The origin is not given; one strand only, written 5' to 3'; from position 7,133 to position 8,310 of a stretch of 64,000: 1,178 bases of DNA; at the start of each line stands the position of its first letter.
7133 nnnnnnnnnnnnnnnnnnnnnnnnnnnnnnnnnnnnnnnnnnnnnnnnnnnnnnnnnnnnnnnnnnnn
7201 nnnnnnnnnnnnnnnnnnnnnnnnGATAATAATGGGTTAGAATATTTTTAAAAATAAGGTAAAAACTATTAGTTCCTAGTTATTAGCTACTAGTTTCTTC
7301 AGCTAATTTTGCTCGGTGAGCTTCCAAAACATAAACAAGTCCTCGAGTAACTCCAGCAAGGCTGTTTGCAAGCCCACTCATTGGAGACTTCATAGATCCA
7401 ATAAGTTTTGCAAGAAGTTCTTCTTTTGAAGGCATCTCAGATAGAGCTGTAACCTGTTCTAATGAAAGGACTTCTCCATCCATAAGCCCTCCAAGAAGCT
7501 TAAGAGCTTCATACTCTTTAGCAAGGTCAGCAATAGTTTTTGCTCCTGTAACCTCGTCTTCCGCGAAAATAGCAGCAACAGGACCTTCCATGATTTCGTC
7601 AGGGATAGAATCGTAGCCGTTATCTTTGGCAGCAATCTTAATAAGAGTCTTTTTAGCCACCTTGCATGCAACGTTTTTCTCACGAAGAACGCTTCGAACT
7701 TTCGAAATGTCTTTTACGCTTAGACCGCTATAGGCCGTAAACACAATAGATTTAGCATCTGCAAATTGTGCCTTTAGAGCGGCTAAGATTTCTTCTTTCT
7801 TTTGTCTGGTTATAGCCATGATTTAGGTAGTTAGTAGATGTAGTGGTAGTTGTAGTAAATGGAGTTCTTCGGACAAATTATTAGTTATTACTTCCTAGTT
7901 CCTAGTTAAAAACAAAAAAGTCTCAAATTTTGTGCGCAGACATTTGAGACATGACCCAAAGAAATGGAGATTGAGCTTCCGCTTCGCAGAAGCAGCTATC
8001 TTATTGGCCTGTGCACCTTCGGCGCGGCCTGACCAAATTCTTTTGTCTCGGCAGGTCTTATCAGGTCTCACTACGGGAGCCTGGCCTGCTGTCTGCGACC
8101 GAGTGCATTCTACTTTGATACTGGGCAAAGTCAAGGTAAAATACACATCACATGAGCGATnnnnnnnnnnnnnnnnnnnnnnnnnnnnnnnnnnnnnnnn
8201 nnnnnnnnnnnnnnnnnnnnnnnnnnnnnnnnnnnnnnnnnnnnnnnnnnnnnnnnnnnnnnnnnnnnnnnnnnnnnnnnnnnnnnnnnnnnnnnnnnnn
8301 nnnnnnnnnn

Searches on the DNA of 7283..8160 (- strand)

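Call 59: search_rna_families(source=window, start=7800, end=8160, threshold=evalue, max_evalue=5)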
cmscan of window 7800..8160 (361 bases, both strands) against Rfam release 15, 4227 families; matches with E-value up to 5: 1.
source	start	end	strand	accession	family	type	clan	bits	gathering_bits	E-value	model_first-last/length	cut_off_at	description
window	7905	8116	-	RF00557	L10_leader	Cis-reg; leader;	-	20.5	44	0.28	1-138/138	no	Ribosomal protein L10 leader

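Call 61: search_rna_families(source=L118, start=9740, end=10020, threshold=evalue, max_evalue=5, show_alignments=1)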
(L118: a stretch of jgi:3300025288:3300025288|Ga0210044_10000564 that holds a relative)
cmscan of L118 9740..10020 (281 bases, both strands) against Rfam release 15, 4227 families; matches with E-value up to 5: 5.
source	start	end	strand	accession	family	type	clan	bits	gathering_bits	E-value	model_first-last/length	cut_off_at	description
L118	9943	10007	-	RF00476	snosnR61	Gene; snRNA; snoRNA; CD-box;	CL00051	20.9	45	0.4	1-85/85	no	Small nucleolar RNA snR61/Z1/Z11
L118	9952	10005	-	RF00270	SNORD61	Gene; snRNA; snoRNA; CD-box;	CL00067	20.1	43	1.2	1-72/72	no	Small nucleolar RNA SNORD61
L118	9798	9955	+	RF00557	L10_leader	Cis-reg; leader;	-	16.9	44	1.2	1-138/138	no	Ribosomal protein L10 leader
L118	9907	10012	+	RF01431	snoR135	Gene; snRNA; snoRNA; HACA-box;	-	14.7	45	1.2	1-143/143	no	small nucleolar RNA snoR135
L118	9945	10005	-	RF01304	sR5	Gene; snRNA; snoRNA; CD-box;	-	12.5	40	1.4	1-53/53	no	Small nucleolar RNA sR5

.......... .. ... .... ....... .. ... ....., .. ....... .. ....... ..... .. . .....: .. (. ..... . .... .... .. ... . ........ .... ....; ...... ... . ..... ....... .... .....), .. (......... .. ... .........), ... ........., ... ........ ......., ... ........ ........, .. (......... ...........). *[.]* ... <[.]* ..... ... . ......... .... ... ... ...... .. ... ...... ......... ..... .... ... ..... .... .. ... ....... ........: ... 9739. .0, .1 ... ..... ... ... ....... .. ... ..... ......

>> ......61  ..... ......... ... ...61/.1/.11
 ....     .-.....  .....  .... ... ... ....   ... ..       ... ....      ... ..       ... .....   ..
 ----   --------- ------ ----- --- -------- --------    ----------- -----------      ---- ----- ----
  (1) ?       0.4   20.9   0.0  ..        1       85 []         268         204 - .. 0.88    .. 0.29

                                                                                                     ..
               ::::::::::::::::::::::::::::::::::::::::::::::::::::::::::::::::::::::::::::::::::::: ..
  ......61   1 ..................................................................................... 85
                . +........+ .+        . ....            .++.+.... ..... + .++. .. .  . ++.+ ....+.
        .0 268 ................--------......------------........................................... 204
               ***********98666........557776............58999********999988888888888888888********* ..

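Call 62: search_rna_families(source=window, start=7880, end=8140, threshold=evalue, max_evalue=5, show_alignments=1)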
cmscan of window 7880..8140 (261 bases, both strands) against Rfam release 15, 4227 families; matches with E-value up to 5: 1.
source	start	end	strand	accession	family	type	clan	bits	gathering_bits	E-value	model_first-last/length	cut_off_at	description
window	7905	8116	-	RF00557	L10_leader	Cis-reg; leader;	-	20.5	44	0.2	1-138/138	no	Ribosomal protein L10 leader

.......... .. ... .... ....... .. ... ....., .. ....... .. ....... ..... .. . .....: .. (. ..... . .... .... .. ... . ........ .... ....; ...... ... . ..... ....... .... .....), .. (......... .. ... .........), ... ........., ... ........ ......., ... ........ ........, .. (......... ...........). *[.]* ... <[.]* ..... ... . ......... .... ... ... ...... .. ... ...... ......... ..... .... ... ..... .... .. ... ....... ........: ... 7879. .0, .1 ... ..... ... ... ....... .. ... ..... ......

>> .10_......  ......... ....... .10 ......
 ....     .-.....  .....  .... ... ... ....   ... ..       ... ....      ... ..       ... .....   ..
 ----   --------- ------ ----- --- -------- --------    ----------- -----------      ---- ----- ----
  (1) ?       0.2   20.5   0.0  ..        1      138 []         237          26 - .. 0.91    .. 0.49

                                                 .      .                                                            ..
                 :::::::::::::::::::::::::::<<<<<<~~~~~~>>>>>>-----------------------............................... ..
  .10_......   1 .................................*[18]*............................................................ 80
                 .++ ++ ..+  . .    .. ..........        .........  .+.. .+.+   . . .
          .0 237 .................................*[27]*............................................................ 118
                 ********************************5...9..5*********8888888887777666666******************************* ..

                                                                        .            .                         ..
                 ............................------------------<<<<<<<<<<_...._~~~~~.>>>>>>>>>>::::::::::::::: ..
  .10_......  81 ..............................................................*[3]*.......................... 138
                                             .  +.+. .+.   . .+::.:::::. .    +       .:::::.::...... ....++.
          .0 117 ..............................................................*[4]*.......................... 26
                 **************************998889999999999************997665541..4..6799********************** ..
